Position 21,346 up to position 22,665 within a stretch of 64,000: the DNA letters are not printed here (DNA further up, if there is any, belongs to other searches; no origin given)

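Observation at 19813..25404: Six-gene stressosome-like cascade wired to a two-component system and two PP2C phosphatases, with no sigma factor in the operon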

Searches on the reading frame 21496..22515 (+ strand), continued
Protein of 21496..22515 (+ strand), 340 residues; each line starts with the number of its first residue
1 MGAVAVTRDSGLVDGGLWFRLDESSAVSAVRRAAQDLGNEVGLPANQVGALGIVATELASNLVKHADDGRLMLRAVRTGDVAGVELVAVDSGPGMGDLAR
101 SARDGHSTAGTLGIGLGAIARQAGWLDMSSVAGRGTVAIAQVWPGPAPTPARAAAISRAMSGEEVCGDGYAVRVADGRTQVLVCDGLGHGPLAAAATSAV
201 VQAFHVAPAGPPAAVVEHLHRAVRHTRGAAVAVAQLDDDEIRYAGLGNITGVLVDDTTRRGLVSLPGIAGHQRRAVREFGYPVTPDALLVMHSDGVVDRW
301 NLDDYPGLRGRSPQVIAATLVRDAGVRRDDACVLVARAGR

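Call 60: search_protein_families(library=pfam, proteins=[L086:7981-9711:+, L086:9707-10939:+, L085:6899-8116:+, L085:8116-9489:+, L085:9788-10972:+, L086:5137-6006:+, L085:5192-6049:+], max_evalue=0.001)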
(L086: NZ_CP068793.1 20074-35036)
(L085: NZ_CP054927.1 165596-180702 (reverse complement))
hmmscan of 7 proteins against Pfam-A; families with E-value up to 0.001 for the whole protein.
L086:7981-9711:+ (577 aa): 4 families
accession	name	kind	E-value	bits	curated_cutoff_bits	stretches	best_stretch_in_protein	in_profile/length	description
PF02518.31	HATPase_c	-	2.1e-40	138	26.4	2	329-437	2-109/111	Histidine kinase-, DNA gyrase B-, and HSP90-like ATPase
PF00512.31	HisKA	-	3.2e-16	59.6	26.9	1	215-282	2-66/66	His Kinase A (phospho-acceptor) domain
PF00072.30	Response_reg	-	1.7e-14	54.3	30.2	1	451-547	2-95/111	Response regulator receiver domain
PF13581.12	HATPase_c_2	-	8.3e-12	45.7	27.4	1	13-127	7-125/127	Histidine kinase-like ATPase domain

L086:9707-10939:+ (411 aa): 4 families
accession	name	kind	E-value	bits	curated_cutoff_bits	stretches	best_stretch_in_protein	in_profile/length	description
PF02518.31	HATPase_c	-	4.1e-27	95.3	26.4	1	299-409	1-109/111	Histidine kinase-, DNA gyrase B-, and HSP90-like ATPase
PF00072.30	Response_reg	-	2.8e-22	79.4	30.2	1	20-131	1-109/111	Response regulator receiver domain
PF00512.31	HisKA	-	2.5e-14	53.5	26.9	1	192-255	3-63/66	His Kinase A (phospho-acceptor) domain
PF13581.12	HATPase_c_2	-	0.00023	21.6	27.4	1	278-385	7-110/127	Histidine kinase-like ATPase domain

L085:6899-8116:+ (406 aa): 3 families
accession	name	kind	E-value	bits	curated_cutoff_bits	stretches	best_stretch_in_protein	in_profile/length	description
PF13581.12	HATPase_c_2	-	2.2e-16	60.5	27.4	1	20-133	7-125/127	Histidine kinase-like ATPase domain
PF07228.17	SpoIIE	-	1.2e-11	45.4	25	1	241-403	2-190/192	Stage II sporulation protein E (SpoIIE)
PF02518.31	HATPase_c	-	2.9e-06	28.1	26.4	1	47-131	8-102/111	Histidine kinase-, DNA gyrase B-, and HSP90-like ATPase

L085:8116-9489:+ (458 aa): 1 family
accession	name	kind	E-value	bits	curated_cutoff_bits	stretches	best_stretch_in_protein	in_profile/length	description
PF07228.17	SpoIIE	-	4.2e-43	148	25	1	270-449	3-191/192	Stage II sporulation protein E (SpoIIE)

L085:9788-10972:+ (395 aa): 2 families
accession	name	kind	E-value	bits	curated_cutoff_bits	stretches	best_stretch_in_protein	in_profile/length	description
PF07228.17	SpoIIE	-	6.5e-40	137.6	25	1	202-384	2-191/192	Stage II sporulation protein E (SpoIIE)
PF01590.32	GAF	-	5.9e-05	24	22.4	1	22-136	5-131/133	GAF domain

L086:5137-6006:+ (290 aa): 2 families
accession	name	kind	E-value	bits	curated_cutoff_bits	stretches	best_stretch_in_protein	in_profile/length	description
PF14361.12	RsbRD_N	-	1.5e-23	83.9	24.3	1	14-113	9-104/104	RsbT co-antagonist protein rsbRD N-terminal domain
PF01740.26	STAS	-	1.3e-14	54.3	22.6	1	169-273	2-105/106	STAS domain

L085:5192-6049:+ (286 aa): 3 families
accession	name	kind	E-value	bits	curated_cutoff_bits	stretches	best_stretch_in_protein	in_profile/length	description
PF14361.12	RsbRD_N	-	5.3e-23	82.1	24.3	1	14-111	2-103/104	RsbT co-antagonist protein rsbRD N-terminal domain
PF01740.26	STAS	-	9.3e-12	45.1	22.6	1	164-265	6-106/106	STAS domain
PF13466.11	STAS_2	-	0.00025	21.6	29.2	1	173-251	3-79/80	STAS domain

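Call 63: get_annotated_region(hit=H3, flank=6000)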
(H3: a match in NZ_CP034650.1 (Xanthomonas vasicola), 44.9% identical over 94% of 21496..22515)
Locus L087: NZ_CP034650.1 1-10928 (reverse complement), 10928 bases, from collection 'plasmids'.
description: Xanthomonas vasicola strain NCPPB 1060 plasmid pXVH29, complete sequence
organism: Xanthomonas vasicola (NCBI taxid 56459)
taxonomy: Bacteria; Pseudomonadota; Gammaproteobacteria; Lysobacterales; Lysobacteraceae; Xanthomonas; Xanthomonas vasicola
host: -; source: Sorghum bicolor; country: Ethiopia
typing (MOB-suite, as given by PLSDB): non-mobilizable
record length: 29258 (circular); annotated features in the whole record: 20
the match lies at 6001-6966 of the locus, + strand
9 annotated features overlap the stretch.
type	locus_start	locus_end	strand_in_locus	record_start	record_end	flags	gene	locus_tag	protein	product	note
CDS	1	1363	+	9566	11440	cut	-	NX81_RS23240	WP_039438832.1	ATP-binding protein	-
CDS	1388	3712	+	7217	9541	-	-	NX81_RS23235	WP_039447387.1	tetratricopeptide repeat protein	-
CDS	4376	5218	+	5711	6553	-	-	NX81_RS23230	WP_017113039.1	STAS domain-containing protein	-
CDS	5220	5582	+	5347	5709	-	-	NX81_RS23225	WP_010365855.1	STAS domain-containing protein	-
CDS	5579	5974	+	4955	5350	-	-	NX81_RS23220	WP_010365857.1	anti-sigma regulatory factor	-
CDS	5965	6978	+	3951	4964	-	-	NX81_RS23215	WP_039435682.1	ATP-binding protein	-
CDS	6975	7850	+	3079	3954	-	-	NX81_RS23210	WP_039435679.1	ATP-binding protein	-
CDS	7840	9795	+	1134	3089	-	-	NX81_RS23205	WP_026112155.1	response regulator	GO:0000160 - phosphorelay signal transduction system [Evidence IEA]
CDS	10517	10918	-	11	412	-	-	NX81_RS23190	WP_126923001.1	thioredoxin domain-containing protein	-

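Call 64: get_annotated_region(hit=H11, flank=7000)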
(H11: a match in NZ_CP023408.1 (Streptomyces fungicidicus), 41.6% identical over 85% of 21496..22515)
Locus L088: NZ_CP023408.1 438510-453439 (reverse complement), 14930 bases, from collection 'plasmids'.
description: Streptomyces fungicidicus strain TXX3120 plasmid p1, complete sequence
organism: Streptomyces fungicidicus (NCBI taxid 68203)
taxonomy: Bacteria; Actinomycetota; Actinomycetes; Kitasatosporales; Streptomycetaceae; Streptomyces; Streptomyces fungicidicus
host: -; source: Pig,cell culture; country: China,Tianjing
typing (MOB-suite, as given by PLSDB): non-mobilizable
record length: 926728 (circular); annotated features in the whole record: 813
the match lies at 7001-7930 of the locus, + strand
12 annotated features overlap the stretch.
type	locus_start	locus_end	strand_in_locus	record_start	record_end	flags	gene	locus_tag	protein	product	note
CDS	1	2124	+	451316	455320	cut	-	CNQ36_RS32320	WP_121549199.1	HAMP domain-containing protein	GO:0007165 - signal transduction [Evidence IEA]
CDS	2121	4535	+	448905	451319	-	-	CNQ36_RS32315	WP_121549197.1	SpoIIE family protein phosphatase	-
CDS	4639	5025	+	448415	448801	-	-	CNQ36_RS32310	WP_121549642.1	STAS domain-containing protein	-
CDS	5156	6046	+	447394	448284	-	-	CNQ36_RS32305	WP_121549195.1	STAS domain-containing protein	-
CDS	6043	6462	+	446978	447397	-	-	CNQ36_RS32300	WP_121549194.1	STAS domain-containing protein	-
CDS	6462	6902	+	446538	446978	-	-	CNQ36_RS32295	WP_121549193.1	anti-sigma regulatory factor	-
CDS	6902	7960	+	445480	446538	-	-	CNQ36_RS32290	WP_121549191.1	ATP-binding SpoIIE family protein phosphatase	-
CDS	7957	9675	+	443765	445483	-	-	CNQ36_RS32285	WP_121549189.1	SpoIIE family protein phosphatase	-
CDS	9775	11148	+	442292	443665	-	-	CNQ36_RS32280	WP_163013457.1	NAD(P)/FAD-dependent oxidoreductase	-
CDS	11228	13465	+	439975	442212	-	-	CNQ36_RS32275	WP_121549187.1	FUSC family protein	-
CDS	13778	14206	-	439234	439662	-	-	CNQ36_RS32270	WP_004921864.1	hypothetical protein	-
CDS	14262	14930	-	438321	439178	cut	-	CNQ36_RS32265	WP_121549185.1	SigB/SigF/SigG family RNA polymerase sigma factor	GO:0006352 - DNA-templated transcription initiation [Evidence IEA]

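Call 67: find_homologous_proteins(query=L088:6043-6459:+, max_evalue=1e-10)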
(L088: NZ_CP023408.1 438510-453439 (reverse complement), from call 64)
Query L088:6043-6459:+ (139 aa): 4614 proteins with E <= 1e-10 among 4931 candidates; the best 120 are listed.
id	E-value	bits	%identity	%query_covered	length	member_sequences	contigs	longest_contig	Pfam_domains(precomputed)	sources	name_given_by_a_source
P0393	4.0e-75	268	98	100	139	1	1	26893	PF01740.27,PF13466.13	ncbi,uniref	ncbi:STAS domain-containing protein [Streptomyces fungicidicus]|uniref:STAS domain-containing protei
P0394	1.0e-74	266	98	100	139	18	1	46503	PF01740.27,PF13466.13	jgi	-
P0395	8.6e-69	247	88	100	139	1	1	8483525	PF01740.27,PF13466.13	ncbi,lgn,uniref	ncbi:RsbT antagonist protein RsbS [Streptomyces sp. enrichment culture]|uniref:STAS domain-containin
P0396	2.6e-66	239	88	100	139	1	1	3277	PF01740.27,PF13466.13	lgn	-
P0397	2.7e-66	239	87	100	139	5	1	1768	PF01740.27,PF13466.13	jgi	-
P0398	3.3e-66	239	88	100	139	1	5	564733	PF01740.27,PF13466.13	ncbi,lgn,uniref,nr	ncbi:STAS domain-containing protein [Streptomyces griseomycini]|uniref:RsbT antagonist protein RsbS 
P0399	8.0e-66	238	86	100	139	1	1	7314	PF01740.27,PF13466.13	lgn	-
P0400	9.8e-66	237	86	100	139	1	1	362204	PF01740.27,PF13466.13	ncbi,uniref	ncbi:STAS domain-containing protein [Streptomyces prasinosporus]|uniref:STAS domain-containing prote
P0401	9.9e-66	237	86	100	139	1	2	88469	PF01740.27,PF13466.13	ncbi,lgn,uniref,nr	ncbi:anti-anti-sigma factor [Streptomyces toyocaensis]|uniref:Anti-anti-sigma factor n=1 Tax=Strepto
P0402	1.0e-65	237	86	100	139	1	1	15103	PF01740.27,PF13466.13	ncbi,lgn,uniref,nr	ncbi:STAS domain-containing protein [Streptomyces viridosporus]|uniref:STAS domain-containing protei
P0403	1.1e-65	237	86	100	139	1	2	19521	PF01740.27,PF13466.13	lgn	-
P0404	1.7e-65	237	87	100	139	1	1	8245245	PF01740.27,PF13466.13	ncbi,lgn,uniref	ncbi:RsbT antagonist protein RsbS [Streptomyces sp. enrichment culture]|uniref:STAS domain-containin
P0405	2.2e-65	236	86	100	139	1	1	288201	PF01740.27,PF13466.13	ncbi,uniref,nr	ncbi:STAS domain-containing protein [Streptomyces marokkonensis]|uniref:STAS domain-containing prote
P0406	2.7e-65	236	86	100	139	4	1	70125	PF01740.27,PF13466.13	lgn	-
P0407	3.5e-65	236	87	100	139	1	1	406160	PF01740.27,PF13466.13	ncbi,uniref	ncbi:STAS domain-containing protein [Streptomyces sp. NPDC018972]|uniref:STAS domain-containing prot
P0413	6.0e-65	235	86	100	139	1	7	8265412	PF01740.27,PF13466.13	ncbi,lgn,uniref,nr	ncbi:STAS domain-containing protein [Streptomyces viridosporus]|uniref:STAS domain-containing protei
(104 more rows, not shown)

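Call 68: find_encoding_contigs(protein=P0413, flank=10000, max_places=1)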
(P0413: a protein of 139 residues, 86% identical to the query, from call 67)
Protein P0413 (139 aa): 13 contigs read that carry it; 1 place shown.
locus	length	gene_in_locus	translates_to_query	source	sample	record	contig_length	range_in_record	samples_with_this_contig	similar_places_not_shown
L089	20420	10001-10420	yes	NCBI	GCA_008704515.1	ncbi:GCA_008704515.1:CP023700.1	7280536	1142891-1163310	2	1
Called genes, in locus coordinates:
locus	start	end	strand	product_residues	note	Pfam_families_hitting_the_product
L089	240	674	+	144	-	PF13581:HATPase_c_2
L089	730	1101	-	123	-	PF05239:PRC (faint)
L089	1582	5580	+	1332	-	PF00672:HAMP, PF18947:HAMP_2, PF00672:HAMP, PF00672:HAMP, PF00672:HAMP, PF18947:HAMP_2, PF00672:HAMP, PF01590:GAF, +7 more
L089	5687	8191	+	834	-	PF03861:ANTAR, PF13185:GAF_2 (weak), PF08447:PAS_3 (weak), PF07228:SpoIIE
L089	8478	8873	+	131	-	PF01740:STAS, PF13466:STAS_2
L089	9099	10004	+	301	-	PF01740:STAS, PF13466:STAS_2 (weak)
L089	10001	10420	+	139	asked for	PF01740:STAS, PF13466:STAS_2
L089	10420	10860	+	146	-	PF13581:HATPase_c_2, PF02518:HATPase_c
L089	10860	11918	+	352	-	PF13581:HATPase_c_2, PF02518:HATPase_c (weak), PF07228:SpoIIE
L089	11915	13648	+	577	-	-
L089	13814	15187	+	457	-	PF00070:Pyr_redox (faint), PF07992:Pyr_redox_2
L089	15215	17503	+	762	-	PF04632:FUSC, PF13515:FUSC_2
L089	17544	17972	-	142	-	-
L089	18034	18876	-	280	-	PF06724:DUF1206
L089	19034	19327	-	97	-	PF17196:DUF5133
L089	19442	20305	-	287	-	PF04542:Sigma70_r2, PF04539:Sigma70_r3, PF08281:Sigma70_r4_2, PF04545:Sigma70_r4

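Call 89: search_protein_families(library=pfam, proteins=[L016:5785-6177:-, L016:3937-5775:+, L029:5801-6154:-, L029:5266-5727:-, L029:4203-4967:+, L009:6163-6513:-, L009:5438-6025:+, L009:4870-5307:-, L008:5695-6183:-, L008:4167-5687:+], max_evalue=0.001)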
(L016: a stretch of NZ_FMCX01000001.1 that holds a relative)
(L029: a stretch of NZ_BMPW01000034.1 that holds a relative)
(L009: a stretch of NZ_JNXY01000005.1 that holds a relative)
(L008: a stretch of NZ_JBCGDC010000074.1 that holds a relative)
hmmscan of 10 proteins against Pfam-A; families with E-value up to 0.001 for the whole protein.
L016:5785-6177:- (130 aa): 2 families
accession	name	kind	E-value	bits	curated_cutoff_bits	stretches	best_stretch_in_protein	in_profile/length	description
PF01740.26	STAS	-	3.4e-25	88.3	22.6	1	18-120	3-106/106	STAS domain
PF13466.11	STAS_2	-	9.9e-18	64.5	29.2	1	28-107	1-79/80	STAS domain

L016:3937-5775:+ (612 aa): 1 family
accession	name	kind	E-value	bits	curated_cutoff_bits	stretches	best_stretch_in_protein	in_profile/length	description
PF07690.21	MFS_1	-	1.8e-17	63.7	33.4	1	232-568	4-347/347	Major Facilitator Superfamily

L029:5801-6154:- (117 aa): 2 families
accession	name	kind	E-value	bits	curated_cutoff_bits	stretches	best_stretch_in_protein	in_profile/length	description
PF01740.26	STAS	-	7.9e-25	87.1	22.6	1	5-108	2-106/106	STAS domain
PF13466.11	STAS_2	-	1.6e-17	63.9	29.2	1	16-95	1-79/80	STAS domain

L029:5266-5727:- (153 aa): 1 family
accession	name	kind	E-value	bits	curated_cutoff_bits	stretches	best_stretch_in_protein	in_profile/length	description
PF01741.23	MscL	-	1.6e-37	129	27.4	1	5-128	1-122/123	Large-conductance mechanosensitive channel, MscL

L029:4203-4967:+ (254 aa): 1 family
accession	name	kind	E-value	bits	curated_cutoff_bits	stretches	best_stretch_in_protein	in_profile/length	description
PF13490.11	zf-HC2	-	2.1e-09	37.7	22.2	1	3-37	1-35/35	Putative zinc-finger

L009:6163-6513:- (116 aa): 2 families
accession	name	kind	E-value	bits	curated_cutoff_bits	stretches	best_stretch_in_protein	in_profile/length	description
PF01740.26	STAS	-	5.1e-25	87.7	22.6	1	5-108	2-106/106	STAS domain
PF13466.11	STAS_2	-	1.9e-16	60.4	29.2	1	16-95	1-79/80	STAS domain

L009:5438-6025:+ (195 aa): 1 family
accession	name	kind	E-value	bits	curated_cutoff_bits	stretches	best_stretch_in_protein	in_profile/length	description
PF19135.5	DUF5818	-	7.7e-05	22.6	27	1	139-191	4-55/57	Protein of unknown function (DUF5818)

L009:4870-5307:- (145 aa): 0 families

L008:5695-6183:- (162 aa): 2 families
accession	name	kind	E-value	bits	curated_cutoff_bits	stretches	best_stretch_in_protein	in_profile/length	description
PF01740.26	STAS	-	9.4e-25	86.9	22.6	1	48-150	3-106/106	STAS domain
PF13466.11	STAS_2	-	1.2e-17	64.3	29.2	1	58-137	1-79/80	STAS domain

L008:4167-5687:+ (506 aa): 1 family
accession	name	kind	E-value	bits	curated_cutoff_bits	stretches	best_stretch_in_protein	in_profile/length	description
PF07690.21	MFS_1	-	5.2e-17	62.2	33.4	1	123-450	5-346/347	Major Facilitator Superfamily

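Call 90: search_solved_structures(query=L029:5801-6154:-, max_evalue=0.001, show_alignments=2)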
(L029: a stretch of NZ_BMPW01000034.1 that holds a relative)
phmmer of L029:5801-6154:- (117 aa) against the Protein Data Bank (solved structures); distinct sequences matched with E-value up to 0.001: 11.
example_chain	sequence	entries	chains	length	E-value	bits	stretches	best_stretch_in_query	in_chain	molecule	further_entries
1th8_B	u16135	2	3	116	3e-14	56.2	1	1-101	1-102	Anti-sigma F factor antagonist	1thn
1tid_B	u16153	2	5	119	8.8e-14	54.7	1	1-101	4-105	Anti-sigma F factor antagonist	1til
6m36_B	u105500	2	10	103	4.2e-12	49.3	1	4-99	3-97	Anti-sigma-B factor antagonist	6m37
4qtp_A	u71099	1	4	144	6.6e-12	48.6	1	2-112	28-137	Anti-sigma factor antagonist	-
8ih8_A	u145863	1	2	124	3.8e-10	43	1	2-111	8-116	Anti-sigma-F factor antagonist RsfB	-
1auz_A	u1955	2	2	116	1.2e-09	41.4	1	10-108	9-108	SPOIIAA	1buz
1sbo_A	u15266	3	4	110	1.5e-07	34.6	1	8-108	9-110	Putative anti-sigma factor antagonist TM1442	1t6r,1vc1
2ka5_A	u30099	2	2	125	5.4e-07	32.9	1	12-109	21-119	Putative anti-sigma factor antagonist TM_1081 | Putative anti-sigma factor antagonist TM1081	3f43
4hyl_A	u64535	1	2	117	1.4e-05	28.3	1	5-109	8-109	Stage II sporulation protein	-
1h4y_A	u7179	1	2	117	3e-05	27.2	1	12-96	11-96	ANTI-SIGMA F FACTOR ANTAGONIST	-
1h4x_A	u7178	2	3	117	7.7e-05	25.9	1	12-96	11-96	ANTI-SIGMA F FACTOR ANTAGONIST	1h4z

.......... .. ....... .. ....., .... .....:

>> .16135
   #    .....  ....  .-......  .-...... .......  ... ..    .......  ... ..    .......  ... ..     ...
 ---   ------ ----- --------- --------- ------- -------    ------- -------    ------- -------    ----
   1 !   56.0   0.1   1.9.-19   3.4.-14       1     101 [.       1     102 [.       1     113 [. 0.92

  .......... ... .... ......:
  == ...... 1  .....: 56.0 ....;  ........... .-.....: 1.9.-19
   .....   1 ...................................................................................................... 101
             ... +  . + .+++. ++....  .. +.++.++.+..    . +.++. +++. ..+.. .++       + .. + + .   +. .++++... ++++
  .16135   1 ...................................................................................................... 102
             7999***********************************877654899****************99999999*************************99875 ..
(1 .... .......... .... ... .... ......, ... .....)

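Call 92: search_solved_structures(query=A1, max_evalue=0.01)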
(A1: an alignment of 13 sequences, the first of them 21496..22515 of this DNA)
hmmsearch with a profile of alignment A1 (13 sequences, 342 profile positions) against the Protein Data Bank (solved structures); distinct sequences matched with E-value up to 0.01: 5.
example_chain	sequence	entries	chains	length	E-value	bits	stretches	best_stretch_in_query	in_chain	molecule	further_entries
3zt9_A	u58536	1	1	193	2.8e-20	76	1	155-339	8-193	Stage II sporulation protein E (SpoIIE)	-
3w40_A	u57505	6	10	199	4.2e-09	39.2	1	161-297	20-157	Phosphoserine phosphatase RsbX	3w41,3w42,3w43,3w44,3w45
5mqh_A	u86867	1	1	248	0.0009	21.7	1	158-340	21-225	Serine phosphatase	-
3t91_A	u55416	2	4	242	0.0028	20.1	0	157-340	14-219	Stage II sporulation protein E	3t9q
5ucg_A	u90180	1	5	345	0.0075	18.7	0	155-340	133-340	Stage II sporulation protein E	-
